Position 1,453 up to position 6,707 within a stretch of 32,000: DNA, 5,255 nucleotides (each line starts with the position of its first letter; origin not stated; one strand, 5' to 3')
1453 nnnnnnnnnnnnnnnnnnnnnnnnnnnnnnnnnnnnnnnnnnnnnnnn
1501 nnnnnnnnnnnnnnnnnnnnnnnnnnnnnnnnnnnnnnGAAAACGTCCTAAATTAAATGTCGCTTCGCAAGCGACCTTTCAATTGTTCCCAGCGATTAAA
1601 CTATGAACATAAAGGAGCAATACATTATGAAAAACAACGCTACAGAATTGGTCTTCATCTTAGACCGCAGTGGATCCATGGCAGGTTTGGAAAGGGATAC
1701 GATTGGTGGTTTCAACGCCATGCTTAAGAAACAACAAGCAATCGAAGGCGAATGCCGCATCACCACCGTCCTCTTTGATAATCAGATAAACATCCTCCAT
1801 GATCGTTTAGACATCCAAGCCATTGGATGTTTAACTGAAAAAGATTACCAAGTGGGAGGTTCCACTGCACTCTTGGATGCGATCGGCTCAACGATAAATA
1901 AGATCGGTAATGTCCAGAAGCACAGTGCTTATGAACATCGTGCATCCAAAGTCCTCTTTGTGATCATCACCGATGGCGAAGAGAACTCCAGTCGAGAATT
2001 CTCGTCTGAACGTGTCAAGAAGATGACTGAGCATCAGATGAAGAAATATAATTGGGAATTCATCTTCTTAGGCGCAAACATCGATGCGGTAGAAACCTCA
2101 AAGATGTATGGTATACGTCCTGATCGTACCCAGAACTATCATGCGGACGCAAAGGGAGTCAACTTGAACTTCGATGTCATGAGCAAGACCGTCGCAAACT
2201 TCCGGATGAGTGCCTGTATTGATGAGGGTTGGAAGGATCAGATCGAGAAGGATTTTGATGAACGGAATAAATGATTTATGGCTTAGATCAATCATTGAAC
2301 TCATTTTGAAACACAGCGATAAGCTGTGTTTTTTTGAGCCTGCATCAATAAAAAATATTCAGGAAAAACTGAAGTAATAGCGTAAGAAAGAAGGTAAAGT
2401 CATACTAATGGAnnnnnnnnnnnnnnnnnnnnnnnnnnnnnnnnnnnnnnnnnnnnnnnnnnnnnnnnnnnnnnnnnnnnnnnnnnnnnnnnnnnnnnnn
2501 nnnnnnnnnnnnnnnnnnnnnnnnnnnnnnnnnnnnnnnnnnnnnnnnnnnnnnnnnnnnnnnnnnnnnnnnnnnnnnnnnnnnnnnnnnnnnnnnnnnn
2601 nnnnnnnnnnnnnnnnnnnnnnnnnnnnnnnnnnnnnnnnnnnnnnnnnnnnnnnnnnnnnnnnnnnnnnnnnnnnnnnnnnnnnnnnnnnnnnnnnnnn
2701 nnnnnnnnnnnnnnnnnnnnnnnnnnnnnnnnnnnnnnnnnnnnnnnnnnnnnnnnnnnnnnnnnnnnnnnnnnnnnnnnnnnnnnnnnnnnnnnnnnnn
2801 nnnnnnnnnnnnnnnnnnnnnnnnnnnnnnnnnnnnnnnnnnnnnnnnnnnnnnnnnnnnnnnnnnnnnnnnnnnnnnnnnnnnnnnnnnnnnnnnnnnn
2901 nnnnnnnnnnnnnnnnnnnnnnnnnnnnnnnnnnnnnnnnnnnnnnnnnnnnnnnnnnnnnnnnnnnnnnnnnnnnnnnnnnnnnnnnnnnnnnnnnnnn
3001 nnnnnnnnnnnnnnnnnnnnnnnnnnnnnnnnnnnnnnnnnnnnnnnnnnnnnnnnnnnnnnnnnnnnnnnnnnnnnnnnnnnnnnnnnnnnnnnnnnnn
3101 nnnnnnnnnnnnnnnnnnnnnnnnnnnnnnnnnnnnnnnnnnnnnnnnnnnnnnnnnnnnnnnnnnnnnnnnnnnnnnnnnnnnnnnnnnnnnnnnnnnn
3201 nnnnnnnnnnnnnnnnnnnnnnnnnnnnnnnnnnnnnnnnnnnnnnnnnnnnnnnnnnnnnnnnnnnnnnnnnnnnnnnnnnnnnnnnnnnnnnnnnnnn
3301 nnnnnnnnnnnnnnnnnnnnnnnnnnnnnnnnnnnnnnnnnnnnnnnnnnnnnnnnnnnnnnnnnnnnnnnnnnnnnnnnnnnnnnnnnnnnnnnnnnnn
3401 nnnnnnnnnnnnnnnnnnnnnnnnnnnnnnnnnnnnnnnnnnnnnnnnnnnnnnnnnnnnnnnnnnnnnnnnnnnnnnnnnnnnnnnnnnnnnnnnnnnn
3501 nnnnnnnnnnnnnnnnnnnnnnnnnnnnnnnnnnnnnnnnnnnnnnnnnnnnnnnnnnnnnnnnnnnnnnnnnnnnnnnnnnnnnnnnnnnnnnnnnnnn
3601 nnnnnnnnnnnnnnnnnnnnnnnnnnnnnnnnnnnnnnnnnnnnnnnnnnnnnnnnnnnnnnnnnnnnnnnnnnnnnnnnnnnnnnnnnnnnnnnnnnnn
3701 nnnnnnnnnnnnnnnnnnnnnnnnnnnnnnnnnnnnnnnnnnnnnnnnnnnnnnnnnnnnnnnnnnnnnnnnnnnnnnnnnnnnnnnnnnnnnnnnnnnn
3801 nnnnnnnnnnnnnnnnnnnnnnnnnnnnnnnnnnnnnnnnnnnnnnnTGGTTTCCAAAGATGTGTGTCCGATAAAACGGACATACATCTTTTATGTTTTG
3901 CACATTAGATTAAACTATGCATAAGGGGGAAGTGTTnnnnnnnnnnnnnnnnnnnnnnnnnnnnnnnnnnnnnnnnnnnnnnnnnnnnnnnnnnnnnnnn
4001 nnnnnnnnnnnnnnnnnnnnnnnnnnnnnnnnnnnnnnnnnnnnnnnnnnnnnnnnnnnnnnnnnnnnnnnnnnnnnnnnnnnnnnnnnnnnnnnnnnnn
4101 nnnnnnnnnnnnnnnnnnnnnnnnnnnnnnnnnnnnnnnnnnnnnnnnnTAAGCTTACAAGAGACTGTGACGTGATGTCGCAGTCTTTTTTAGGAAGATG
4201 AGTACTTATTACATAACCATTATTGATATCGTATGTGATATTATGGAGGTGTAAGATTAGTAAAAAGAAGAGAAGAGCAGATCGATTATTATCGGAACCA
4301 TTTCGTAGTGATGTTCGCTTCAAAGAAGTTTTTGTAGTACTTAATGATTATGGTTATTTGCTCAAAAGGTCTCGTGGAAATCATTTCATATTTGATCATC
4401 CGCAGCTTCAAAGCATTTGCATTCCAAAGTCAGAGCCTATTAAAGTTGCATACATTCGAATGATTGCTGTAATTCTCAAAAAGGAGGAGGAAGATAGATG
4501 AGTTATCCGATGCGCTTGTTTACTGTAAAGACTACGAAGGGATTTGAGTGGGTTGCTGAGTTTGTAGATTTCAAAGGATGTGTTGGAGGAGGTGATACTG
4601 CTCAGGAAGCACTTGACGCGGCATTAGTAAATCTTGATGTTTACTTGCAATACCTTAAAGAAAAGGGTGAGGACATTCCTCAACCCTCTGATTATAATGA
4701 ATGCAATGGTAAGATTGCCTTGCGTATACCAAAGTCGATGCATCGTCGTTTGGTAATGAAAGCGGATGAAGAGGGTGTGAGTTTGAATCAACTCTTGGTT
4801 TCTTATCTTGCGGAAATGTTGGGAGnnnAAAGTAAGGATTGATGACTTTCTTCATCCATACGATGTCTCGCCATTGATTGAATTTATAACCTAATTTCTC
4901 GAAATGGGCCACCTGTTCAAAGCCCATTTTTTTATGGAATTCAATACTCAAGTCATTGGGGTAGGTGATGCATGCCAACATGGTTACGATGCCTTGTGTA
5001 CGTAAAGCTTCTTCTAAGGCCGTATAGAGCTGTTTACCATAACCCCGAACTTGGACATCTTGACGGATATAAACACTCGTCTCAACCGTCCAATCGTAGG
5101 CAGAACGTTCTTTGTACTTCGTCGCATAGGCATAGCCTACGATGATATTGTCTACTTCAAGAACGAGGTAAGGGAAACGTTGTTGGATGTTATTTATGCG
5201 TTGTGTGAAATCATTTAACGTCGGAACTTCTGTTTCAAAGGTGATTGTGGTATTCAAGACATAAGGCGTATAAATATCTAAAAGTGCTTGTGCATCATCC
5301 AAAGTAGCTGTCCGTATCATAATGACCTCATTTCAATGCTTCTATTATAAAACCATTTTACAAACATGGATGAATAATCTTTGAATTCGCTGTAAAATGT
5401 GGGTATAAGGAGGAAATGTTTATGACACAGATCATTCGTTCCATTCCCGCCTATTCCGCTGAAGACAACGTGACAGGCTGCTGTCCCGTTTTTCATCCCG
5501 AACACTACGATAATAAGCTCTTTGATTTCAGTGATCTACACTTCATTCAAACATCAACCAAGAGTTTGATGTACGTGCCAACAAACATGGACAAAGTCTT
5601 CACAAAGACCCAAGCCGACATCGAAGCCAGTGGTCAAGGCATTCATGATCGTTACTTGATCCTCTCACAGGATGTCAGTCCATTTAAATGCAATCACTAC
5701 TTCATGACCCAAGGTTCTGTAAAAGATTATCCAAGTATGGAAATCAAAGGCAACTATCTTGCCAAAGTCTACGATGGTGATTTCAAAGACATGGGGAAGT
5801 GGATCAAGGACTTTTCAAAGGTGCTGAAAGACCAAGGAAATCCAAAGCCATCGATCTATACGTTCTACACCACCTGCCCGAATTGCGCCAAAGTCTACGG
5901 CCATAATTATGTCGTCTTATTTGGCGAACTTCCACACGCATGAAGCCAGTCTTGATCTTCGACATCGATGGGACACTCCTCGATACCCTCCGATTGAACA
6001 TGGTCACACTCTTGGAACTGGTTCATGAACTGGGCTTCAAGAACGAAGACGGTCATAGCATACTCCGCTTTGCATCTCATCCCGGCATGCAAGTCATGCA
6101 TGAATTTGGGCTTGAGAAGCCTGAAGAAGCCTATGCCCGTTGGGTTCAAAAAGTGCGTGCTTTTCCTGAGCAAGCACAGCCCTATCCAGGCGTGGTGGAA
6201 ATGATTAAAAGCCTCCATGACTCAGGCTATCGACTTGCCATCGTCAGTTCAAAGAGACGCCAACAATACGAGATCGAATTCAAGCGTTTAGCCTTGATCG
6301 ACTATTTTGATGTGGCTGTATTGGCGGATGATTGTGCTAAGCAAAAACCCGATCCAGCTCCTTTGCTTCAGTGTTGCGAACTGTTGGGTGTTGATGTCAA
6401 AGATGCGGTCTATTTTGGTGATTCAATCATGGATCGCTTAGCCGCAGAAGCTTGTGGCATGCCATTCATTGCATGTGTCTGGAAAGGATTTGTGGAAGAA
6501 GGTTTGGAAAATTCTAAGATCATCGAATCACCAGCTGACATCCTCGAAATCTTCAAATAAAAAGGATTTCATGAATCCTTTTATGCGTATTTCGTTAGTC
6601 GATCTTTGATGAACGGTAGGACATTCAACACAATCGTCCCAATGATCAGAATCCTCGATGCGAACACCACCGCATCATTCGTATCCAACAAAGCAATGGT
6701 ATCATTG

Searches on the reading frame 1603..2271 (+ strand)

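Call 31: search_protein_families(library=pfam, proteins=[window:1603-2271:+], max_evalue=0.001)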
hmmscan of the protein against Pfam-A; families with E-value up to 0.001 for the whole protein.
window:1603-2271:+ (223 aa): 2 families
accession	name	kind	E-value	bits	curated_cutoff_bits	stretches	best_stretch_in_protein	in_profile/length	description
PF05762.20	VWA_CoxE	-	3.2e-05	23.9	26.4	1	11-143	54-177/222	VWA domain containing CoxE-like protein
PF00092.34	VWA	-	0.00066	20.4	23.8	0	16-171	2-150/174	von Willebrand factor type A domain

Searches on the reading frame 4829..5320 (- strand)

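Call 31: search_protein_families(library=pfam, proteins=[window:4829-5320:-], max_evalue=0.001)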
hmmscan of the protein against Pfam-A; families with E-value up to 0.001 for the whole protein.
window:4829-5320:- (164 aa): 6 families
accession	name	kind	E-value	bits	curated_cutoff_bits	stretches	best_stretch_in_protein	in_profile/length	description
PF13420.13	Acetyltransf_4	-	2.9e-31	109.1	24.3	1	2-155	1-155/155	Acetyltransferase (GNAT) domain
PF00583.31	Acetyltransf_1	-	1.5e-15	58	20.7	1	44-134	28-116/116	Acetyltransferase (GNAT) family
PF13508.13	Acetyltransf_7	-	1.9e-09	38.2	27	1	51-136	5-84/84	Acetyltransferase (GNAT) domain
PF08445.16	FR47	-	2.8e-08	34.1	22.1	1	81-138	25-81/86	FR47-like protein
PF13673.13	Acetyltransf_10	-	1.5e-07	31.9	23.6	1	27-138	12-111/128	Acetyltransferase (GNAT) domain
PF13302.13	Acetyltransf_3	-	1.2e-06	29.7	25.4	1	2-135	4-138/138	Acetyltransferase (GNAT) domain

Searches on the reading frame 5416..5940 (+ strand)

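Call 31: search_protein_families(library=pfam, proteins=[window:5416-5940:+], max_evalue=0.001)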
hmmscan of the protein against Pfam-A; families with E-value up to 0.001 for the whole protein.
window:5416-5940:+ (175 aa): 1 family
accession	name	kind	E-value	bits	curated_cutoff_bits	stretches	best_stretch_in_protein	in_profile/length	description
PF20603.3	Bact_hydrolase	-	1.6e-55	187.8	27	1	14-171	2-159/160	Bacterial hydrolase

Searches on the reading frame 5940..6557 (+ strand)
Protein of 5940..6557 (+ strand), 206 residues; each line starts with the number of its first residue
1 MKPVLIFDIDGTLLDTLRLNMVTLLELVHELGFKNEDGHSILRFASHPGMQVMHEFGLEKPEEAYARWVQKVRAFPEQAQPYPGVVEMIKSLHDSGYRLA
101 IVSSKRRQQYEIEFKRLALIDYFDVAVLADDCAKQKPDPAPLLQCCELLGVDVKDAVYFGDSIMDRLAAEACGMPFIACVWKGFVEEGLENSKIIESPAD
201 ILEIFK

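Call 31: search_protein_families(library=pfam, proteins=[window:5940-6557:+], max_evalue=0.001)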
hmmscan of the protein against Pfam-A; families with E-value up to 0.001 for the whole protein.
window:5940-6557:+ (206 aa): 4 families
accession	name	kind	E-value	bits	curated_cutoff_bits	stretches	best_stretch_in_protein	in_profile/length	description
PF13419.12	HAD_2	-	2.7e-39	135.6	23.8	1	5-178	1-177/178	Haloacid dehalogenase-like hydrolase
PF00702.32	Hydrolase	-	7.3e-25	88.9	26.4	1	4-173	3-191/191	haloacid dehalogenase-like hydrolase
PF12710.13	HAD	-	4.5e-08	34.2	27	1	6-169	2-188/189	haloacid dehalogenase-like hydrolase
PF03767.20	Acid_phosphat_B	-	0.00032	20.7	27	0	60-111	104-151/230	HAD superfamily, subfamily IIIB (Acid phosphatase)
